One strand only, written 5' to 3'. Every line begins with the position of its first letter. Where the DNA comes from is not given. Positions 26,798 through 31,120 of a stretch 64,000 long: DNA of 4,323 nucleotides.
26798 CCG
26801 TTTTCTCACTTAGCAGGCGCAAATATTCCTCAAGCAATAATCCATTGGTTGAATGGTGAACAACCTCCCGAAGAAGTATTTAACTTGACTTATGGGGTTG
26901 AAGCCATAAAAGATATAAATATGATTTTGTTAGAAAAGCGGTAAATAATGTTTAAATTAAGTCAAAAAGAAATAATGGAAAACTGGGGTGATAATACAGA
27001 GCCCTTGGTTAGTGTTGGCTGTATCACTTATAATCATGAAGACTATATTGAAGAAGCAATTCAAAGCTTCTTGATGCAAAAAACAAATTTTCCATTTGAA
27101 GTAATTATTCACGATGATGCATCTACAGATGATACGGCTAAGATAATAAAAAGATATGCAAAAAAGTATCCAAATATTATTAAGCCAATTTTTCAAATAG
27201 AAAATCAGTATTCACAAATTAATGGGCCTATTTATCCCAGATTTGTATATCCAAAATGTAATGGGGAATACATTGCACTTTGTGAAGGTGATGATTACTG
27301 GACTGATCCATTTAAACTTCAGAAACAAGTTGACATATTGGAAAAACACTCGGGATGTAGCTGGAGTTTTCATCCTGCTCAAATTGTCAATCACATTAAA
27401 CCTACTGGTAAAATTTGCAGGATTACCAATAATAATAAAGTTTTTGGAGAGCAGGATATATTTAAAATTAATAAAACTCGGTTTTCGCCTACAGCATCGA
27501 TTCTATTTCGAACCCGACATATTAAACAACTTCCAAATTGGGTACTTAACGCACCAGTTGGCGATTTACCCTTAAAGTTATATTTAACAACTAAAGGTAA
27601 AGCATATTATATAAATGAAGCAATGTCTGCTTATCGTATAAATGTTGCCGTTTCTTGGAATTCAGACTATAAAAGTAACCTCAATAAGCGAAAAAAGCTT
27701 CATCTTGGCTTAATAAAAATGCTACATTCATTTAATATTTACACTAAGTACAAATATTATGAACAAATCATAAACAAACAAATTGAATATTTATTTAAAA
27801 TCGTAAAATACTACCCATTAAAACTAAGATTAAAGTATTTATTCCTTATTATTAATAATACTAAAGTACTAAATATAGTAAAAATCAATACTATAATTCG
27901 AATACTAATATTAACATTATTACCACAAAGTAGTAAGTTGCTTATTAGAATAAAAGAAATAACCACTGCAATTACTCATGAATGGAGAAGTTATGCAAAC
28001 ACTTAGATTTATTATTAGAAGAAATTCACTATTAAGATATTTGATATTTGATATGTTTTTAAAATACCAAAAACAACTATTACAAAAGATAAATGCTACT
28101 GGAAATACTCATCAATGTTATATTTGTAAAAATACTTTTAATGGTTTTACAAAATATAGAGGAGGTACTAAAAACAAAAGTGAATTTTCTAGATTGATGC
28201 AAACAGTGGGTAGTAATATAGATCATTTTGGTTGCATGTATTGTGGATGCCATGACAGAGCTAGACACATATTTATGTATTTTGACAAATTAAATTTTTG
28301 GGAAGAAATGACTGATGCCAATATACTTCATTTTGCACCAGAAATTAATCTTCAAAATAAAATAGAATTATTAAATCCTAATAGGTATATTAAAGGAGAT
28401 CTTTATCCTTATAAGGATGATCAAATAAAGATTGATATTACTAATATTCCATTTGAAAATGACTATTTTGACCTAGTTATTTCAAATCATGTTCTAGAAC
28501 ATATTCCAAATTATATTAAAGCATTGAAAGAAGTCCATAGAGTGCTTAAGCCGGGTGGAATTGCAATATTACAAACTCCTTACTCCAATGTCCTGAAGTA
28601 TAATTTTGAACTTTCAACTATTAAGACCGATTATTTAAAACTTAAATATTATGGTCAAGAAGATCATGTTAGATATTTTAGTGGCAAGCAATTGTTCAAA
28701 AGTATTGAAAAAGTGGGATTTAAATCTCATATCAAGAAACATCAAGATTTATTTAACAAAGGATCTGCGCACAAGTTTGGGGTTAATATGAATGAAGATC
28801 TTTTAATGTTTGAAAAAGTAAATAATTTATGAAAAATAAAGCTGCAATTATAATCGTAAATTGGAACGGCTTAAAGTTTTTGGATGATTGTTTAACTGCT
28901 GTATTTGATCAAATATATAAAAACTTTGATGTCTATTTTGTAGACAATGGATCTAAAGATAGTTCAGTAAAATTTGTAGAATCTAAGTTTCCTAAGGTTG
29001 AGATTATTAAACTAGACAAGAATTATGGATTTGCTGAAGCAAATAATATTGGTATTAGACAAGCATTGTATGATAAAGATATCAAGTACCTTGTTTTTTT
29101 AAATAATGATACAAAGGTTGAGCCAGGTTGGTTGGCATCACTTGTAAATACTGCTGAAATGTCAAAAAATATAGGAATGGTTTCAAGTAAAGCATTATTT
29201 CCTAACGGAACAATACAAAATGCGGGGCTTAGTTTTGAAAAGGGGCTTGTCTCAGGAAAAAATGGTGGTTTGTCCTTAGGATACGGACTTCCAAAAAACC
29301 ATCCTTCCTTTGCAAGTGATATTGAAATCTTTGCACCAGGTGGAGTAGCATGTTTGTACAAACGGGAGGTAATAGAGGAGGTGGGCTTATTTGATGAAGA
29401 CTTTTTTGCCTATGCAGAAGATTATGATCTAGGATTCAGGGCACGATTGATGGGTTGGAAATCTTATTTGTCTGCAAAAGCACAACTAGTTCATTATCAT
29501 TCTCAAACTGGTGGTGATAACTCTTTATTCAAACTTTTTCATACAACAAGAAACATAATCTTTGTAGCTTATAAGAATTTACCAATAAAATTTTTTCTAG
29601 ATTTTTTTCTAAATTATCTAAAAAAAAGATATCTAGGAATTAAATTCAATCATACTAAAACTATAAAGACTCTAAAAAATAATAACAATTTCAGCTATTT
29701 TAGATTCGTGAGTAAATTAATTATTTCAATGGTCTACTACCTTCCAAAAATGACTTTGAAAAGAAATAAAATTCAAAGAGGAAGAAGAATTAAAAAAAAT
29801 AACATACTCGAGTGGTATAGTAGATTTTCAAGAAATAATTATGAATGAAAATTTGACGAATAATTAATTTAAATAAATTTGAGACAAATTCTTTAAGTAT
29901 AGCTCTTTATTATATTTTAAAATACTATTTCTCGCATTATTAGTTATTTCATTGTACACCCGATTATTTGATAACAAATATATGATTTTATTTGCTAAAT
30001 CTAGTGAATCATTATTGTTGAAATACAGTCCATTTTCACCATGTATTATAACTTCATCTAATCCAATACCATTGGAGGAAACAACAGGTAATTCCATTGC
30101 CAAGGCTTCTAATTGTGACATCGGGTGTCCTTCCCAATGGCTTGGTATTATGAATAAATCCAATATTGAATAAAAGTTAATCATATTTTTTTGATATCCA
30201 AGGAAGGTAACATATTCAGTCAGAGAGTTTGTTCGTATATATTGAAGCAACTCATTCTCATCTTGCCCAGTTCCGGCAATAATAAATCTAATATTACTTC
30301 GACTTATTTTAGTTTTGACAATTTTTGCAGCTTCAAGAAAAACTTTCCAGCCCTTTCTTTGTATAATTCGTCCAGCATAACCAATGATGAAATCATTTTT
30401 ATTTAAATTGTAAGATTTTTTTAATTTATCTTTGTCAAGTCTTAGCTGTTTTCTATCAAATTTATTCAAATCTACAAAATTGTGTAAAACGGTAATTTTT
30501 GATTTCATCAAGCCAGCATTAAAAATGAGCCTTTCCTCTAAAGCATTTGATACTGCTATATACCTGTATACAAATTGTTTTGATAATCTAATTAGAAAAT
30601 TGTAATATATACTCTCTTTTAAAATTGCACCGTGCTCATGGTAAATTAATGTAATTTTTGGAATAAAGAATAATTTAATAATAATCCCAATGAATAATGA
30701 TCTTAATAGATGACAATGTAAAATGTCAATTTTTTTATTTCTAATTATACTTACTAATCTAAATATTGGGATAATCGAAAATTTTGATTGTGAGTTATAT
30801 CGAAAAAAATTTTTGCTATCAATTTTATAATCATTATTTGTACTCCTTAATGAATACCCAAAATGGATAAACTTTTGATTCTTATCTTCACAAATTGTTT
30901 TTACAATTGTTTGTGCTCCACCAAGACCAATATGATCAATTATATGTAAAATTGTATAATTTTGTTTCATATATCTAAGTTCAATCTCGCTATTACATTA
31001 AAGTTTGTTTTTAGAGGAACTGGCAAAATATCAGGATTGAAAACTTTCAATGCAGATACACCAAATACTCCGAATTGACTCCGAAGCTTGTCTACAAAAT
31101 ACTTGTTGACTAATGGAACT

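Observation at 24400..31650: Compositionally foreign (strongly AT-rich) sugar-tailoring cassette embedded in the glycan locus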

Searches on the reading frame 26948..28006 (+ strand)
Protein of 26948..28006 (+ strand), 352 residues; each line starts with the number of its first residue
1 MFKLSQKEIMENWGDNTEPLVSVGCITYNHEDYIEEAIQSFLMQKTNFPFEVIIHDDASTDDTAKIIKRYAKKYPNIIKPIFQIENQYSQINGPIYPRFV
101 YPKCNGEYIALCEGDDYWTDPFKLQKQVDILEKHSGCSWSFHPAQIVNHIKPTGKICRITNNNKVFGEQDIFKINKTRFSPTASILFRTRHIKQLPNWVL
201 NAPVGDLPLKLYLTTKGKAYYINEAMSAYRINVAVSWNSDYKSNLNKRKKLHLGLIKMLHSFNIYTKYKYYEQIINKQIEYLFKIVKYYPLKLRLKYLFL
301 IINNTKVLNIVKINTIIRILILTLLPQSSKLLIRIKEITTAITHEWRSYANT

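Call 4: search_protein_families(library=pfam, proteins=[window:26948-28006:+], max_evalue=0.01)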
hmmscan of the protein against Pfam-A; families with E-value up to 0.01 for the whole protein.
window:26948-28006:+ (352 aa): 3 families
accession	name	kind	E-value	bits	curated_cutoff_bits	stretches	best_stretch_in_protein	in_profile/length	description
PF00535.33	Glycos_transf_2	-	1.9e-17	64.2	23.3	1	22-136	1-108/168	Glycosyl transferase family 2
PF10111.15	Glyco_tranf_2_2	-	1e-05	25.6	27.3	1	28-131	8-106/276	Glycosyltransferase like family 2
PF13641.12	Glyco_tranf_2_3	-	4.1e-05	24.1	27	1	25-162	7-137/230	Glycosyltransferase like family 2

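Call 16: search_protein_families(library=ncbifam, proteins=[window:26948-28006:+], max_evalue=0.001)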
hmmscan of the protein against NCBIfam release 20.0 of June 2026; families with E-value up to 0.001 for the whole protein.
window:26948-28006:+ (352 aa): 8 families
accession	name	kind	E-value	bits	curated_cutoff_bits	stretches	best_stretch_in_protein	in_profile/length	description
NF047683.1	TeichurnBiosyTuaG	equivalog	5.7e-21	75.3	400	1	16-265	3-243/252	teichuronic acid biosynthesis protein TuaG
NF053739.1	GlytfEpsEBac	equivalog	3.9e-16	58.8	450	1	19-135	1-111/265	glycosyltransferase EpsE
NF050050.1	ProtGlycPglI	equivalog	3.6e-11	43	500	1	19-117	2-95/306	GalNAc(5)-diNAcBac-PP-undecaprenol beta-1,3-glucosyltransferase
NF007482.0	PRK10073.1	equivalog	4e-09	35.9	423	1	16-116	3-96/334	glycosyltransferase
TIGR03937.1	PgaC_IcaA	equivalog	1.8e-07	30.5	422.3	1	11-86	37-110/407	poly-beta-1,6-N-acetyl-D-glucosamine synthase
NF038302.1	EPS_HpsE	equivalog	4.7e-07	29.1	300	1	22-113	4-94/307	hormogonium polysaccharide biosynthesis glycosyltransferase HpsE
NF041875.1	EPS_EpsD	equivalog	1.9e-06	27.5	370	1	21-86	1-64/325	exopolysaccharide biosynthesis glycosyltransferase EpsD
TIGR03469.1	HpnB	hypoth_equivalog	8.7e-06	25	379.25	1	20-75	45-100/386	hopene-associated glycosyltransferase HpnB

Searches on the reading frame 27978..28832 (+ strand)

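Call 4: search_protein_families(library=pfam, proteins=[window:27978-28832:+], max_evalue=0.01)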
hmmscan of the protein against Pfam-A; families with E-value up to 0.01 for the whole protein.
window:27978-28832:+ (284 aa): 8 families
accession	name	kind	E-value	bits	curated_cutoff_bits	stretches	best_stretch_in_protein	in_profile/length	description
PF13489.12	Methyltransf_23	-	5.5e-15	55.9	27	1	152-249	70-160/164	Methyltransferase domain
PF08241.18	Methyltransf_11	-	8.5e-15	55.6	21.2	1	150-197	47-94/95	Methyltransferase domain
PF13847.12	Methyltransf_31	-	1.2e-10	41.7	27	1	153-205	62-122/145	Methyltransferase domain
PF13649.12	Methyltransf_25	-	3.8e-09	37.6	27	1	151-194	52-97/97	Methyltransferase domain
PF08242.18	Methyltransf_12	-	4.1e-08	34.3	30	1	144-195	45-97/98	Methyltransferase domain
PF01209.24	Ubie_methyltran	-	2.4e-06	27.5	20.1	1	155-198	108-152/233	ubiE/COQ5 methyltransferase family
PF05148.21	Methyltransf_8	-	2.6e-06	27.9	27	1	140-197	99-155/219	Hypothetical methyltransferase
PF20922.3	Anamorsin_N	-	0.002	18.3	27.1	1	155-217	43-106/163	Anamorsin, N-terminal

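Call 16: search_protein_families(library=ncbifam, proteins=[window:27978-28832:+], max_evalue=0.001)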
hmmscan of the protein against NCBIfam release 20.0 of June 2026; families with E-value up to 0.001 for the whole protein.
window:27978-28832:+ (284 aa): 24 families
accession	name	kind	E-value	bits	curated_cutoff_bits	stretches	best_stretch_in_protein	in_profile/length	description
NF001243.0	PRK00216.1-4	equivalog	2.5e-09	36.8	235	1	153-208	106-162/237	demethylmenaquinone methyltransferase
NF041536.1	ArsM_DUF2284_UU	exception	1.1e-08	33.9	575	1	153-198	135-180/459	arsenite methyltransferase/DUF2284 domain selenoprotein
TIGR02072.1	BioC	equivalog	1.4e-08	34.8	184.95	1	146-207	80-141/244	malonyl-ACP O-methyltransferase BioC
NF047649.1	MTase_UXPK_star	exception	1.8e-08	33.8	460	1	154-198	137-181/283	methyltransferase/UXPK-star double selenoprotein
NF041537.1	ArsM_AhpD_UU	exception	2.5e-08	33.1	510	1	154-198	136-180/345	arsenite methyltransferase/AhpD domain selenoprotein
TIGR02752.1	MenG_heptapren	equivalog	4.6e-08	32.9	419.85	1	155-208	106-160/231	demethylmenaquinone methyltransferase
NF045667.1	MTase_DVU1556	equivalog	6.4e-08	32.3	155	1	149-199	70-120/213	DVU_1556 family methyltransferase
NF040539.1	AST_met_ArsM_2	exception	7.3e-08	32.6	240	1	150-199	115-164/262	putative arsinothricin biosynthesis methyltransferase ArsM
NF008823.0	PRK11873.1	subfamily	9.2e-08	31.9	263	1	153-195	136-178/272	arsenite methyltransferase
NF007610.0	PRK10258.1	equivalog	4e-06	26.4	342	1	149-200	89-140/251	malonyl-ACP O-methyltransferase BioC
NF001244.0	PRK00216.1-5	equivalog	4.6e-06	26.1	216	1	150-198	105-154/236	bifunctional demethylmenaquinone methyltransferase/2-methoxy-6-polyprenyl-1,4-benzoquinol methylase UbiE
TIGR01934.1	MenG_MenH_UbiE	subfamily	6.9e-06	25.5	158.35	1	150-198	93-142/223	ubiquinone/menaquinone biosynthesis methyltransferase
NF045823.1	PthPhpthDimycoMt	equivalog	7.6e-06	25.3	300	1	150-195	118-163/256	phthiotriol/phenolphthiotriol dimycocerosates methyltransferase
NF001240.0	PRK00216.1-1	equivalog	8.6e-06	25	378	1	150-197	120-167/251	bifunctional demethylmenaquinone methyltransferase/2-methoxy-6-polyprenyl-1,4-benzoquinol methylase UbiE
NF001241.0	PRK00216.1-2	equivalog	1.2e-05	25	327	1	152-210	101-158/231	demethylmenaquinone methyltransferase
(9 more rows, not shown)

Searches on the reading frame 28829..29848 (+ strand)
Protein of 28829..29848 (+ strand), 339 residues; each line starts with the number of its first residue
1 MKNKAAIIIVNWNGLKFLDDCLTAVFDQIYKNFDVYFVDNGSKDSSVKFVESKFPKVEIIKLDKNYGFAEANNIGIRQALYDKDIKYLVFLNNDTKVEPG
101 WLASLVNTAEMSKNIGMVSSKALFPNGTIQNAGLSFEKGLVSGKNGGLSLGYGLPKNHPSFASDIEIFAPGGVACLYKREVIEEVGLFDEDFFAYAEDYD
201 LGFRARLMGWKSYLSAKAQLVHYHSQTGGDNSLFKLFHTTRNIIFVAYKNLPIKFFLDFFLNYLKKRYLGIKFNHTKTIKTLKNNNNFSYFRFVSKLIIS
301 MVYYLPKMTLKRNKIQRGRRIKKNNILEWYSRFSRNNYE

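Call 4: search_protein_families(library=pfam, proteins=[window:28829-29848:+], max_evalue=0.01)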
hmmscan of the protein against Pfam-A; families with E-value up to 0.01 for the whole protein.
window:28829-29848:+ (339 aa): 6 families
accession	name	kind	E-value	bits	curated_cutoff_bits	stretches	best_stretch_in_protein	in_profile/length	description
PF00535.33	Glycos_transf_2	-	6.4e-23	82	23.3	1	7-155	2-137/168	Glycosyl transferase family 2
PF13641.12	Glyco_tranf_2_3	-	7.9e-16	59.2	27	1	6-225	4-214/230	Glycosyltransferase like family 2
PF13632.12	Glyco_trans_2_3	-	9.4e-06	26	27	1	172-223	74-123/198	Glycosyl transferase family group 2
PF10111.15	Glyco_tranf_2_2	-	2.7e-05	24.2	27.3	1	17-204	14-198/276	Glycosyltransferase like family 2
PF13506.12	Glyco_transf_21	-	0.0011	18.9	21.7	1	86-218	32-150/174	Glycosyl transferase family 21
PF13712.12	Glyco_tranf_2_5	-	0.004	17.4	27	1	56-118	29-88/210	Glycosyltransferase like family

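Call 16: search_protein_families(library=ncbifam, proteins=[window:28829-29848:+], max_evalue=0.001)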
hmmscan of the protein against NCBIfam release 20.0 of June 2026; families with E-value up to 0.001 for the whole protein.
window:28829-29848:+ (339 aa): 13 families
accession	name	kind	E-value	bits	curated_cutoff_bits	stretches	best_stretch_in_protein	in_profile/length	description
TIGR01556.1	rhamnosyltran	subfamily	6e-16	58.4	200.55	1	20-223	12-201/281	rhamnosyltransferase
TIGR03937.1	PgaC_IcaA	equivalog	2.6e-14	53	422.3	1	4-119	46-160/407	poly-beta-1,6-N-acetyl-D-glucosamine synthase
TIGR03965.1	mycofact_glyco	equivalog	2.9e-14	52.8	280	1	5-225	76-283/467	mycofactocin biosynthesis glycosyltransferase MftF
NF038299.1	EPS_HpsN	equivalog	8.9e-14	51.2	425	1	6-272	4-275/317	hormogonium polysaccharide biosynthesis glycosyltransferase HpsN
NF041875.1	EPS_EpsD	equivalog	3.2e-13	49.8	370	1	7-108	3-103/325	exopolysaccharide biosynthesis glycosyltransferase EpsD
NF007482.0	PRK10073.1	equivalog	5.3e-12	45.4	423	1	2-111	5-112/334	glycosyltransferase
NF047683.1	TeichurnBiosyTuaG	equivalog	3.8e-08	33.3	400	1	3-103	6-105/252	teichuronic acid biosynthesis protein TuaG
TIGR04283.1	glyco_like_mftF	equivalog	2.1e-07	30.7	182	1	6-209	2-173/221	TIGR04283 family arsenosugar biosynthesis glycosyltransferase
NF050050.1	ProtGlycPglI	equivalog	3.3e-06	26.7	500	1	4-110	3-109/306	GalNAc(5)-diNAcBac-PP-undecaprenol beta-1,3-glucosyltransferase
NF041394.1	GtaseAglG_Halo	equivalog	1.4e-05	24.5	440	1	17-115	17-113/304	glucosyl-dolichyl phosphate glucuronosyltransferase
NF038302.1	EPS_HpsE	equivalog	3.7e-05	22.8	300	1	6-121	4-123/307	hormogonium polysaccharide biosynthesis glycosyltransferase HpsE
NF045692.1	OglycostaseCruG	equivalog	0.00036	19.6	600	1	4-120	42-162/386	2'-O-glycosyltransferase CruG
NF007986.1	PRK10714.1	equivalog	0.00037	19.6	529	1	20-112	26-118/316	undecaprenyl-phosphate 4-deoxy-4-formamido-L-arabinose transferase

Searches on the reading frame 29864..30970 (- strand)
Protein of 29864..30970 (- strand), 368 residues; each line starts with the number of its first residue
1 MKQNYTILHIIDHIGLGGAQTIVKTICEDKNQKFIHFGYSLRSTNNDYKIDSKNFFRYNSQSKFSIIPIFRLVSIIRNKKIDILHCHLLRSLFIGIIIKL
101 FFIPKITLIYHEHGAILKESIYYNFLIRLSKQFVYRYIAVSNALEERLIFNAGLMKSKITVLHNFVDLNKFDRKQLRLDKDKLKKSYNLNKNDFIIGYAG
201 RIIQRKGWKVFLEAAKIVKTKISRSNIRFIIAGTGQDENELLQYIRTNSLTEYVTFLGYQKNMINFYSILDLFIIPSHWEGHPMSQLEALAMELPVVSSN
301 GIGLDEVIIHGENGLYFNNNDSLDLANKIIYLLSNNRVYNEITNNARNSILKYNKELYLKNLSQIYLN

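Call 4: search_protein_families(library=pfam, proteins=[window:29864-30970:-], max_evalue=0.01)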
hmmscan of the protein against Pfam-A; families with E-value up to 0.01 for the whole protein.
window:29864-30970:- (368 aa): 7 families
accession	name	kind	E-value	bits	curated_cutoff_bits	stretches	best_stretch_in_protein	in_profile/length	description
PF00534.26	Glycos_transf_1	-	1.3e-39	135.9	26.4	1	179-348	1-171/172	Glycosyl transferases group 1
PF13692.12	Glyco_trans_1_4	-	7.7e-34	117.4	27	1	195-335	3-142/142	Glycosyl transferases group 1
PF13439.12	Glyco_transf_4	-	4.1e-16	59.9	28.5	1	54-169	46-169/170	Glycosyltransferase Family 4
PF20706.3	GT4-conflict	-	5.1e-07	29.4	26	1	195-308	199-320/385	Family 4 Glycosyltransferase in conflict systems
PF13579.12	Glyco_trans_4_4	-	0.00014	22.7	29.7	1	69-164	60-157/158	Glycosyl transferase 4-like domain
PF13524.12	Glyco_trans_1_2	-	0.00018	22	25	1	224-353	11-132/144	Glycosyl transferase-like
PF13477.12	Glyco_trans_4_2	-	0.0013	19.3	23.4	1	57-101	51-97/139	Glycosyl transferase 4-like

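Call 16: search_protein_families(library=ncbifam, proteins=[window:29864-30970:-], max_evalue=0.001)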
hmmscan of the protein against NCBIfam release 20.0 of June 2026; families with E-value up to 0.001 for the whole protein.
window:29864-30970:- (368 aa): 39 families (the best 25 are shown)
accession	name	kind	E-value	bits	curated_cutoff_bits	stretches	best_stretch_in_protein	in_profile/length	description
TIGR03088.1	stp2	hypoth_equivalog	9.1e-39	133.6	409.05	1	6-351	3-354/374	TIGR03088 family PEP-CTERM/XrtA system glycosyltransferase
TIGR03999.1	thiol_BshA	equivalog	7.8e-35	120.5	273.7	1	63-366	67-370/375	N-acetyl-alpha-D-glucosaminyl L-malate synthase BshA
TIGR04157.1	glyco_rSAM_CFB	subfamily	2.1e-27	96.2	400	1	134-365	170-405/406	TIGR04157 family glycosyltransferase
TIGR04063.1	stp3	hypoth_equivalog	5.5e-24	84.8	442.05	1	112-350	133-375/397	TIGR04063 family PEP-CTERM/XrtA system glycosyltransferase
NF049988.1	MGlcDAGSynMgs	equivalog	3.2e-23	82.7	400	1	157-367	176-385/398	alpha-monoglucosyldiacylglycerol synthase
NF047684.1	TeichurnBiosyTuaC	equivalog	4.8e-19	68.5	550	1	137-366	168-386/391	teichuronic acid biosynthesis protein TuaC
TIGR02149.1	glgA_Coryne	subfamily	8.9e-19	67.9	302.4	1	135-344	146-364/391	glycogen synthase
NF041876.1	EPS_EpsE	equivalog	2.7e-18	66.4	400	1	190-352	211-378/389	exopolysaccharide biosynthesis GT4 family glycosyltransferase EpsE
NF007396.0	PRK09922.1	equivalog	2.4e-17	62.9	385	1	15-365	14-354/361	lipopolysaccharide 1,6-galactosyltransferase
NF050056.1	ProtGlycPglH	equivalog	3.4e-17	62.6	600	1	8-354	4-338/354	GalNAc-alpha-(1->4)-GalNAc-alpha-(1->3)-diNAcBac-PP-undecaprenol alpha-1,4-N-acetyl-D-galactosaminyltransferase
TIGR03449.1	mycothiol_MshA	equivalog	6.6e-16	58.2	462.5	1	146-366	177-400/406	D-inositol-3-phosphate glycosyltransferase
NF047880.1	glyco_SdgA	exception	1.8e-15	56.5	800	1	119-360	256-481/488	serine-aspartate repeat adhesin O-glycosyltransferase SdgA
NF050063.1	ProtGlycPglJ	equivalog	1.9e-15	56.9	500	1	12-356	9-353/363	N-acetylgalactosamine-N,N'-diacetylbacillosaminyl-diphospho-undecaprenol 4-alpha-N-acetylgalactosaminyltransferase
NF012028.0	PRK15484.1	subfamily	5e-15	55.5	618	1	150-352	154-360/380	lipopolysaccharide N-acetylglucosaminyltransferase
TIGR02095.1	glgA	subfamily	1.4e-14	53.7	328.45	1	174-344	273-450/477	glycogen/starch synthase, ADP-glucose type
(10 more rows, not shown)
